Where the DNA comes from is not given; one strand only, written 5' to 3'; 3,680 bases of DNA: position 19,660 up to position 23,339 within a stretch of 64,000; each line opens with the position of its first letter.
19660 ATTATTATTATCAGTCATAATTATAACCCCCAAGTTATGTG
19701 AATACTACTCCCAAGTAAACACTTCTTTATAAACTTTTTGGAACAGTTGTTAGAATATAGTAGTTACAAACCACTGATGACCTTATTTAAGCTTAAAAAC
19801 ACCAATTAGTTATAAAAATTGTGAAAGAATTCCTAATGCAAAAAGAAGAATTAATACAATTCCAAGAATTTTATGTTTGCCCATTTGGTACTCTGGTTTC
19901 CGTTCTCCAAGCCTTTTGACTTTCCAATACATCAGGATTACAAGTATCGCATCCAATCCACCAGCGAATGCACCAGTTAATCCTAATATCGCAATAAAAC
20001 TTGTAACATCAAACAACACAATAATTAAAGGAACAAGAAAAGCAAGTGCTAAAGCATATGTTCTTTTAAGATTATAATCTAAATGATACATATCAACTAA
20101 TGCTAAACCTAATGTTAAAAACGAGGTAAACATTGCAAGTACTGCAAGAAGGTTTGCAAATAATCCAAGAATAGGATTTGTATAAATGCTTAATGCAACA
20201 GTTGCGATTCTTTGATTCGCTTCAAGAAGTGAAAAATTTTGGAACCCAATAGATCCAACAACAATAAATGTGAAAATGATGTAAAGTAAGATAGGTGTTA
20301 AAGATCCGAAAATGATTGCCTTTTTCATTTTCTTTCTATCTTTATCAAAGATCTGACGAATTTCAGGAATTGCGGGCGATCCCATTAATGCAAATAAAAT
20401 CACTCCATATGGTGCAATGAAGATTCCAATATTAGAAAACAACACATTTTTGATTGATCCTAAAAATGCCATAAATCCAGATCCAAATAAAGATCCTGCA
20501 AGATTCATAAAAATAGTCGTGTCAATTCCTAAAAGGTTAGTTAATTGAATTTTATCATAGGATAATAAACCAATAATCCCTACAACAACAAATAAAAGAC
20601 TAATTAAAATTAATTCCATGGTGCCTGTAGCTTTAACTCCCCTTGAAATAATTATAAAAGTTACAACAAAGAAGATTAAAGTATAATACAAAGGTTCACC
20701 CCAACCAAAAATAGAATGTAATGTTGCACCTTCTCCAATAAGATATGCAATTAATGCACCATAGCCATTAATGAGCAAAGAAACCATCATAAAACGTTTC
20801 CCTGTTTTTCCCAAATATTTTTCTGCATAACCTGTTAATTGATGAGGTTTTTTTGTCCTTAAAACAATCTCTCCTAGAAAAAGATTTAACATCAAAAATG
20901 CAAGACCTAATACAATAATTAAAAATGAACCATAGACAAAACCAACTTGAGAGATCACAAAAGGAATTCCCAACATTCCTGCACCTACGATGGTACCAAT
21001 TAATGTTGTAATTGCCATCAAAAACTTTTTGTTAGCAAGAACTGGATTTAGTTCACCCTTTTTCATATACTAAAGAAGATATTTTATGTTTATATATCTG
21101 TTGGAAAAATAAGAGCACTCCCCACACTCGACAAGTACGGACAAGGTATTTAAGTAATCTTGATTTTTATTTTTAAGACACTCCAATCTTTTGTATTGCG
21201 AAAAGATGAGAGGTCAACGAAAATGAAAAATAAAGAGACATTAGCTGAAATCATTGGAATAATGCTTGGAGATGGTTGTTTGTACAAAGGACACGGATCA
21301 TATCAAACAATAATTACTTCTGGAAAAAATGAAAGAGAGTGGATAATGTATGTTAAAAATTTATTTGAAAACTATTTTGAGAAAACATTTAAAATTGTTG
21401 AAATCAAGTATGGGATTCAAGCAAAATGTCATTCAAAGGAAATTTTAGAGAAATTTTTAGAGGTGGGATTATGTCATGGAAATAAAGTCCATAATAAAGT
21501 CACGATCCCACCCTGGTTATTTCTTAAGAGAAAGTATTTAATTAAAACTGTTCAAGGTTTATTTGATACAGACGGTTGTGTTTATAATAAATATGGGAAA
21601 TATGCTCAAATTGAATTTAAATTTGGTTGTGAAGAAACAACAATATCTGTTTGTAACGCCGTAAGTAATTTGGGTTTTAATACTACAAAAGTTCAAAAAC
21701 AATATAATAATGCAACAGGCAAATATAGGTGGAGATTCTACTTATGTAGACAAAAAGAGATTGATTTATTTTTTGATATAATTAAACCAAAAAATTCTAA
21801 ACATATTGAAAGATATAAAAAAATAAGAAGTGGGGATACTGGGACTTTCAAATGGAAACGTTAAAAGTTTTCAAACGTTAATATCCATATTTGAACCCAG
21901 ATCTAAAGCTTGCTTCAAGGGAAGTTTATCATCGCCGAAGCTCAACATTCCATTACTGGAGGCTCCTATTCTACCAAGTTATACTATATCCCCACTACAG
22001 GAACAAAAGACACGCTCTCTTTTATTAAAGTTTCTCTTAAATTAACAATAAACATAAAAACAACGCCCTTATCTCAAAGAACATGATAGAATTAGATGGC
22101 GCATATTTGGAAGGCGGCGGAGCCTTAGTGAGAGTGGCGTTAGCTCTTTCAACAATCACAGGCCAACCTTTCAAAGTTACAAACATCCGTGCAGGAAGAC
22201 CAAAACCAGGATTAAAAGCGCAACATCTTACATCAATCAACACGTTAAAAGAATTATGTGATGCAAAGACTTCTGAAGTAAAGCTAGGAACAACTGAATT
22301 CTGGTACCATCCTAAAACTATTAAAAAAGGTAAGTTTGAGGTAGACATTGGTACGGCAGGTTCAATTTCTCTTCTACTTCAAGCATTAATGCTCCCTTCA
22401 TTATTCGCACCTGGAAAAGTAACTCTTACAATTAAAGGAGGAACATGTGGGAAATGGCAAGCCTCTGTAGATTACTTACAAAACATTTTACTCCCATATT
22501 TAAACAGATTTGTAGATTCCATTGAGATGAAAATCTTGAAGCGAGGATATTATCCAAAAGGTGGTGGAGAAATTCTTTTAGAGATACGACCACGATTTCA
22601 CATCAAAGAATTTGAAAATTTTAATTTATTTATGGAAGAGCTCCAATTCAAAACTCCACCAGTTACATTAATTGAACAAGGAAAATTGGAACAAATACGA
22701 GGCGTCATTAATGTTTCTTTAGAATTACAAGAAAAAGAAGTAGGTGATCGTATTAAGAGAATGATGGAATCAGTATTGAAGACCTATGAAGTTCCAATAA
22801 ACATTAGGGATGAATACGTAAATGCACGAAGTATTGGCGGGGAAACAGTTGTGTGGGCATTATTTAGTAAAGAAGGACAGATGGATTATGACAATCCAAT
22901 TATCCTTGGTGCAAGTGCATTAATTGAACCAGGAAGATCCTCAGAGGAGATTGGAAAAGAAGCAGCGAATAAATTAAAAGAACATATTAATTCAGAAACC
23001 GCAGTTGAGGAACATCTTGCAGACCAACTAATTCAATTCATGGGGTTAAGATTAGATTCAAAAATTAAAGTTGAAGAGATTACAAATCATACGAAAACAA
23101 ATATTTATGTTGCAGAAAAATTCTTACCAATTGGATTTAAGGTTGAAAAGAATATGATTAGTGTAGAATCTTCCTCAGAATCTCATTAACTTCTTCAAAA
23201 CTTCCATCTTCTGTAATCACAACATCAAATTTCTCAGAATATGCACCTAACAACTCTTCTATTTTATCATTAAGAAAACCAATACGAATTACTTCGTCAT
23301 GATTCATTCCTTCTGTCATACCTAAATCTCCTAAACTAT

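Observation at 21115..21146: Operator-like motif with CTTGT direct repeats abutting the TATA box, shared by two unrelated promoters (copy 1)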

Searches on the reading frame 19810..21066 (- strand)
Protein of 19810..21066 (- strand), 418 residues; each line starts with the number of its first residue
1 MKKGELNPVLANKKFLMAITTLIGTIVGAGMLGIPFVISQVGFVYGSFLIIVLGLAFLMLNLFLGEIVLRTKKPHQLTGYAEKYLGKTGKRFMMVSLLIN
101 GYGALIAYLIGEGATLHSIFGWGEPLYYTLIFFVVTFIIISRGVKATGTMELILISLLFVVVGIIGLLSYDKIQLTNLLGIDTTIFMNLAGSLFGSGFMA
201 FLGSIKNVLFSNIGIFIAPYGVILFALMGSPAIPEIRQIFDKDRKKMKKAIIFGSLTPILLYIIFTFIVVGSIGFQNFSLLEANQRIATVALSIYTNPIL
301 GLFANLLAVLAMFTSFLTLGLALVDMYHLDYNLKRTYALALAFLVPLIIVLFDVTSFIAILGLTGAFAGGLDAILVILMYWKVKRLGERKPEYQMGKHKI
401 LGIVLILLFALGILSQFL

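Call 14: search_protein_families(library=pfam, proteins=[window:19810-21066:-], max_evalue=0.01)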
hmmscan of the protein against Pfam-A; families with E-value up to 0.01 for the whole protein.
window:19810-21066:- (418 aa): 2 families
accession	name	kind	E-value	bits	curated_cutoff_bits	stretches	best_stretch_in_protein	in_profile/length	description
PF03222.19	Trp_Tyr_perm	-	1.1e-35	124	22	1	13-412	3-390/393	Tryptophan/tyrosine permease family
PF01490.24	Aa_trans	-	5.5e-07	29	25.6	1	14-385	4-374/410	Transmembrane amino acid transporter protein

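Call 16: find_encoding_contigs(protein=window:19810-21066:-, flank=3000, max_places=6)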
Protein window:19810-21066:- (418 aa): 18 contigs read that carry it; 6 places shown.
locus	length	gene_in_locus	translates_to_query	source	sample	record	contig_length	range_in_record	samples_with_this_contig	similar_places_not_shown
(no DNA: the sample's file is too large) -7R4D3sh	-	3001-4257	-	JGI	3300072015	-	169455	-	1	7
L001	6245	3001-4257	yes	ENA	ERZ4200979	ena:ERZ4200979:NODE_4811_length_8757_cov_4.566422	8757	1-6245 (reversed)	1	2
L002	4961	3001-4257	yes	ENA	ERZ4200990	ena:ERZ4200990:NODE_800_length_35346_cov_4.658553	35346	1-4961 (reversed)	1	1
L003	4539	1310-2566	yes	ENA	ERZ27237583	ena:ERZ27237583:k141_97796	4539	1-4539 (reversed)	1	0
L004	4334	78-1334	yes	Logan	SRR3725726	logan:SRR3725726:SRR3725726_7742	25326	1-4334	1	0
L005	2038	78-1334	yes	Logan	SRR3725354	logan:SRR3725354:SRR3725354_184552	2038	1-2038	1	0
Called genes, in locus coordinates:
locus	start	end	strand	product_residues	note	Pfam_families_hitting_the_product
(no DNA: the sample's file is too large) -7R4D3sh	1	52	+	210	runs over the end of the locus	PF00990:GGDEF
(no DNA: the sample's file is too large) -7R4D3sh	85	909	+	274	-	PF05822:UMPH-1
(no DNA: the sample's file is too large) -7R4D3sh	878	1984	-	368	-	PF01137:RTC, PF05189:RTC_insert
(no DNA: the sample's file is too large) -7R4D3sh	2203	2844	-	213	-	PF14527:LAGLIDADG_WhiA (faint), PF14528:LAGLIDADG_3 (faint), PF03161:LAGLIDADG_2 (weak)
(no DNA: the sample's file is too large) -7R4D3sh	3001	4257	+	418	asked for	PF01490:Aa_trans (weak), PF03222:Trp_Tyr_perm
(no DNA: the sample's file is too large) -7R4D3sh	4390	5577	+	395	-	-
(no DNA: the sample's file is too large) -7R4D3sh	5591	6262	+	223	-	-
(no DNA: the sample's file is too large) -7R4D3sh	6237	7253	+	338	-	-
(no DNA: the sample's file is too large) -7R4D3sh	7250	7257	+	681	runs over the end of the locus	PF17892:Cadherin_5 (faint), PF17963:Big_9 (weak), PF05345:He_PIG (weak), PF07705:CARDB (weak)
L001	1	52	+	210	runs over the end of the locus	PF00990:GGDEF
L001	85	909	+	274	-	PF05822:UMPH-1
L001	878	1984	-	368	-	PF01137:RTC, PF05189:RTC_insert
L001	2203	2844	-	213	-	PF14527:LAGLIDADG_WhiA (faint), PF14528:LAGLIDADG_3 (faint), PF03161:LAGLIDADG_2 (weak)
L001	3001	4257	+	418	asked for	PF01490:Aa_trans (weak), PF03222:Trp_Tyr_perm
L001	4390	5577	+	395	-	-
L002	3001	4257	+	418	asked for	PF01490:Aa_trans (weak), PF03222:Trp_Tyr_perm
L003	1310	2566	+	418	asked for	PF01490:Aa_trans (weak), PF03222:Trp_Tyr_perm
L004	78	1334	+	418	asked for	PF01490:Aa_trans (weak), PF03222:Trp_Tyr_perm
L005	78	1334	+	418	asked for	PF01490:Aa_trans (weak), PF03222:Trp_Tyr_perm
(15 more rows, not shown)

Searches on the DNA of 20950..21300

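Call 45: search_rna_families(source=window, start=20950, end=21300, threshold=evalue, max_evalue=1)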
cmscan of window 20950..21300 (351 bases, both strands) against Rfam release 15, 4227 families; matches with E-value up to 1: 1.
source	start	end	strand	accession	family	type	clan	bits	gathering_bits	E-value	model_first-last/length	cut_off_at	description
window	21142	21194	+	RF03416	mir-7383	Gene; miRNA;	-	23.5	88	0.01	1-59/59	no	mir-7383 microRNA precursor family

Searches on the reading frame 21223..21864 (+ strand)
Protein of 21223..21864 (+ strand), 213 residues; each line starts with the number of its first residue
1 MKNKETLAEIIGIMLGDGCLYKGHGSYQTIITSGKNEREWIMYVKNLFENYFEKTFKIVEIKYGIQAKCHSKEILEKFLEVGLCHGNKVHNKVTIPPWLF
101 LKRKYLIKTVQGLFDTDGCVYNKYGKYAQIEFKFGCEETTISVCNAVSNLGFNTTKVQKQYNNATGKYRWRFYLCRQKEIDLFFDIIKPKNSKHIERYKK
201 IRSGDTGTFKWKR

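Call 14: search_protein_families(library=pfam, proteins=[window:21223-21864:+], max_evalue=0.01)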
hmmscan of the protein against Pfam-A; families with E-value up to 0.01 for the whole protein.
window:21223-21864:+ (213 aa): 3 families
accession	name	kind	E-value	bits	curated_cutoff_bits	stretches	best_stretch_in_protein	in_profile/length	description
PF14528.11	LAGLIDADG_3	-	5.8e-08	33.3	22.5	1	110-187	7-81/82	LAGLIDADG-like domain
PF03161.18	LAGLIDADG_2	-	1.9e-07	31.6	25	1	10-63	4-59/168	LAGLIDADG DNA endonuclease family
PF14527.11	LAGLIDADG_WhiA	-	9.8e-06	26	23.2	0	110-193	5-80/93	WhiA LAGLIDADG-like domain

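Call 73: find_homologous_proteins(query=window:21223-21864:+, max_evalue=0.00001)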
Query window:21223-21864:+ (213 aa): 49 proteins with E <= 0.00001 among 122 candidates.
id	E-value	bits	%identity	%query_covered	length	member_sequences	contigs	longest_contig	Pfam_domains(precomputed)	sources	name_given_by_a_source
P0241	2.4e-142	490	100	100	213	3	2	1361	PF03161.19,PF14528.12,PF14527.12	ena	-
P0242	7.6e-95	334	74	97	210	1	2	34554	PF03161.19,PF14528.12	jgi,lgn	-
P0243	4.5e-92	325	72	95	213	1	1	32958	PF03161.19,PF14528.12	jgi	jgi:hypothetical protein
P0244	3.5e-91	322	70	97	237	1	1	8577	PF03161.19,PF14528.12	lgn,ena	-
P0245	6.5e-91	322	70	97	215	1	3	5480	PF03161.19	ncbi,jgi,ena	-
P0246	2.6e-88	313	68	97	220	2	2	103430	PF03161.19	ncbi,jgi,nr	ncbi:MAG: hypothetical protein ABIG93_05375 [archaeon]|nr:hypothetical protein [Nanoarchaeota archae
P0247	6.1e-88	312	69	97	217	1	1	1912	PF03161.19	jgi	jgi:intein/homing endonuclease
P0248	1.4e-85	304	67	97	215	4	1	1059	PF03161.19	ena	-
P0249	4.0e-75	270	58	97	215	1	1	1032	PF03161.19,PF14528.12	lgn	-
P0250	2.5e-72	261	58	97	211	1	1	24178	PF03161.19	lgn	-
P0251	6.3e-70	253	70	76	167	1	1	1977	PF14528.12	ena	-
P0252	5.2e-65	237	55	94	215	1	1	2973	PF14528.12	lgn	-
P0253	1.7e-61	225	54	94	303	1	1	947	PF14528.12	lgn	-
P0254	2.4e-60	222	54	98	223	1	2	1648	PF03161.19,PF14528.12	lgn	-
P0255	1.3e-58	216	52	96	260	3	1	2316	PF14528.12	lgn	-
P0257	1.1e-57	213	53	97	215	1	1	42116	PF14528.12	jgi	jgi:hypothetical protein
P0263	1.3e-52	196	46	95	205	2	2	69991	PF03161.19,PF14528.12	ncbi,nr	ncbi:hypothetical protein AYK26_01575 [Euryarchaeota archaeon SM23-78]|nr:MAG: hypothetical protein 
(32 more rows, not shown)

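Call 74: find_encoding_contigs(protein=P0242, flank=10000, max_places=2)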
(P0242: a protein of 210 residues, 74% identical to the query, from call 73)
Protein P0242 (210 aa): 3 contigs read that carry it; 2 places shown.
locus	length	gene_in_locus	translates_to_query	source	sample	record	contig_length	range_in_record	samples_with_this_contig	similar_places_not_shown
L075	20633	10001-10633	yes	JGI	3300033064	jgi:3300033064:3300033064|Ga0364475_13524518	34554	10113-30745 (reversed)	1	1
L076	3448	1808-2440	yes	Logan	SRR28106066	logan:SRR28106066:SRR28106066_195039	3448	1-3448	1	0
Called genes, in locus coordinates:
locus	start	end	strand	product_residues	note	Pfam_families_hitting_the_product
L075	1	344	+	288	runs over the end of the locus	PF00389:2-Hacid_dh, PF02826:2-Hacid_dh_C, PF03446:NAD_binding_2 (weak)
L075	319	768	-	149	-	PF01037:AsnC_trans_reg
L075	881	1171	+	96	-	-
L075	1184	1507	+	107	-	-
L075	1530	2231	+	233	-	PF01177:Asp_Glu_race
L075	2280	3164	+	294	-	-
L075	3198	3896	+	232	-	-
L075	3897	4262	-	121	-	-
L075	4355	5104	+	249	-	-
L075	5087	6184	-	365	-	PF01494:FAD_binding_3 (faint), PF03486:HI0933_like (weak), PF13450:NAD_binding_8 (weak), PF22578:GGR_cat (weak)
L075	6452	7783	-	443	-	PF10633:NPCBM_assoc (faint)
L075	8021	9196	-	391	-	PF01490:Aa_trans, PF03222:Trp_Tyr_perm, PF13520:AA_permease_2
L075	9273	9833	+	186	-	-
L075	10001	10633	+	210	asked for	PF14528:LAGLIDADG_3 (faint), PF03161:LAGLIDADG_2 (weak)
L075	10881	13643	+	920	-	-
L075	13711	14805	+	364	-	PF01137:RTC, PF05189:RTC_insert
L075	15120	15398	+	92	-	PF00736:EF1_GNE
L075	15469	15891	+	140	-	-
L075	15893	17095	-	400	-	PF02005:TRM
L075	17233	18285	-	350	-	PF01594:AI-2E_transport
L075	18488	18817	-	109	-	-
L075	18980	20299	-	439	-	-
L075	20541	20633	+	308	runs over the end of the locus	PF02661:Fic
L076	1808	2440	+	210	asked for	PF14528:LAGLIDADG_3 (faint), PF03161:LAGLIDADG_2 (weak)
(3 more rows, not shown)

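Call 75: find_encoding_contigs(protein=P0246, flank=10000, max_places=2)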
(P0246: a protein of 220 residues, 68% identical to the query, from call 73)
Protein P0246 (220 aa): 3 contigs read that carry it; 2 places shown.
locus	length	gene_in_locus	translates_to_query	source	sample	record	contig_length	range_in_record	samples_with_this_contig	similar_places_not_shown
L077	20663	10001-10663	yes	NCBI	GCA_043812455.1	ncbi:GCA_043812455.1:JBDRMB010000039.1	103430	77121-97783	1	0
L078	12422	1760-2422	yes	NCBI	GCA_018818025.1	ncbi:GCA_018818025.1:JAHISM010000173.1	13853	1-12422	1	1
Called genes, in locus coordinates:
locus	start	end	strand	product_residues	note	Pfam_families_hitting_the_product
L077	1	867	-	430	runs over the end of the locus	-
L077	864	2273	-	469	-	-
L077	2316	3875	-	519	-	PF00069:Pkinase (weak)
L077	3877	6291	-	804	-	-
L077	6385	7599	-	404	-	PF00070:Pyr_redox (faint), PF01266:DAO, PF07992:Pyr_redox_2 (faint), PF13738:Pyr_redox_3 (faint)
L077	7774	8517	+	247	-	PF01978:TrmB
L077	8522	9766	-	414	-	PF01490:Aa_trans, PF03222:Trp_Tyr_perm, PF13520:AA_permease_2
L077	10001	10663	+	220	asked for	PF03161:LAGLIDADG_2 (weak)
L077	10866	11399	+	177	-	PF01596:Methyltransf_3, PF13578:Methyltransf_24, PF13649:Methyltransf_25 (weak)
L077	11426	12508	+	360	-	PF01137:RTC, PF05189:RTC_insert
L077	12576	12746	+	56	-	PF07754:Ribosomal_aS21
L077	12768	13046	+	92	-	PF00736:EF1_GNE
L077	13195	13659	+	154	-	PF01161:PBP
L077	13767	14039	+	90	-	-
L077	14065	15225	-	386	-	PF02005:TRM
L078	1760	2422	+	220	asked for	PF03161:LAGLIDADG_2 (weak)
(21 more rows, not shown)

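Call 76: find_encoding_contigs(protein=P0257, flank=10000, max_places=2)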
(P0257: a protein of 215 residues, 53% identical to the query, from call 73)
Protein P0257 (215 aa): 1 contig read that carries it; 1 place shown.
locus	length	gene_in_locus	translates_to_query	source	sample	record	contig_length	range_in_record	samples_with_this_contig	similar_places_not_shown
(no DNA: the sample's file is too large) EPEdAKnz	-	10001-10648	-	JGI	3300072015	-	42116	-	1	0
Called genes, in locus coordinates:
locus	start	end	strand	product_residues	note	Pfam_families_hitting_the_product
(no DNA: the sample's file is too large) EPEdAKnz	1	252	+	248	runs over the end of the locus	-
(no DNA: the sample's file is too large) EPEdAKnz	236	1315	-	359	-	PF00070:Pyr_redox (faint), PF01266:DAO (faint), PF01494:FAD_binding_3, PF02558:ApbA (weak), PF03486:HI0933_like (faint), PF07992:Pyr_redox_2 (faint), PF13450:NAD_binding_8 (weak)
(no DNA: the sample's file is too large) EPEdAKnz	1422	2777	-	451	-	PF10633:NPCBM_assoc (faint)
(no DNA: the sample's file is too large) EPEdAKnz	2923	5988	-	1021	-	PF02412:TSP_3, PF17892:Cadherin_5 (faint), PF05345:He_PIG (weak), PF17963:Big_9 (weak)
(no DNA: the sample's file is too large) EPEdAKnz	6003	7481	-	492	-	-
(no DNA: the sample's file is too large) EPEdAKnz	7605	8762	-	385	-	PF01490:Aa_trans, PF03222:Trp_Tyr_perm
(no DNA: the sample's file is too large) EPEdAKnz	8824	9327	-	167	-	PF01230:HIT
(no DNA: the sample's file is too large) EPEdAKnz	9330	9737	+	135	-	PF24709:DUF7670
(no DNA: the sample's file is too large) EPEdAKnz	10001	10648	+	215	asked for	PF14528:LAGLIDADG_3 (faint)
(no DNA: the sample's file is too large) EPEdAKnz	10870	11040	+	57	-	?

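Call 81: find_encoding_contigs(protein=P0263, flank=10000, max_places=2)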
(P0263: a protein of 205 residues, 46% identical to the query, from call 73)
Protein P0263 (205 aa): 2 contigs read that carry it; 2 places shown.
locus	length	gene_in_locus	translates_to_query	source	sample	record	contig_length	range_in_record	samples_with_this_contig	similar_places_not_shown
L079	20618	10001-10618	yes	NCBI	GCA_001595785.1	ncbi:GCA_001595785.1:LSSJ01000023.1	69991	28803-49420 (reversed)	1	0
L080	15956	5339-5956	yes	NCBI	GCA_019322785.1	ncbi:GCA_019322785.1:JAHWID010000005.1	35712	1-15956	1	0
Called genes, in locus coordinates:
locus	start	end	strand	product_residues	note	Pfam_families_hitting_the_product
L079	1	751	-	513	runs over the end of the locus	PF00152:tRNA-synt_2 (faint), PF00587:tRNA-synt_2b (weak), PF03129:HGTP_anticodon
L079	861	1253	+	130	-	-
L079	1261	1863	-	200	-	-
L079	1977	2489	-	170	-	-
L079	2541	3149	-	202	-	-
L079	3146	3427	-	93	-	-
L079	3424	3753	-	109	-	-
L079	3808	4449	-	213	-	PF04967:HTH_10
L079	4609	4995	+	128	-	-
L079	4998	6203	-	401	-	PF03215:Rad17 (faint), PF00004:AAA, PF21960:RCF1-5-like_lid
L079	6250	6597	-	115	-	-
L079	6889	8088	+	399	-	PF01926:MMR_HSR1, PF02421:FeoB_N (faint), PF08438:YGR210-like_G4, PF02824:TGS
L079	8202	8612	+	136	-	-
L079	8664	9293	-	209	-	-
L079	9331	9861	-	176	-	-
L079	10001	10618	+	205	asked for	PF03161:LAGLIDADG_2 (faint), PF14528:LAGLIDADG_3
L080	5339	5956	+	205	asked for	PF03161:LAGLIDADG_2 (faint), PF14528:LAGLIDADG_3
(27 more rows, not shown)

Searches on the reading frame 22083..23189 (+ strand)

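Call 67: search_protein_families(library=pfam, proteins=[window:22083-23189:+], max_evalue=0.001)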
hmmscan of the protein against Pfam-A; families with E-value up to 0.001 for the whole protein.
window:22083-23189:+ (368 aa): 2 families
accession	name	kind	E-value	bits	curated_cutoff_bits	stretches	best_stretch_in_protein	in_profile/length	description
PF01137.26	RTC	-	2.1e-76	256.5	27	1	8-354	1-221/221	RNA 3'-terminal phosphate cyclase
PF05189.18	RTC_insert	-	2.8e-08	34.5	23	1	198-302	2-101/102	RNA 3'-terminal phosphate cyclase (RTC), insert domain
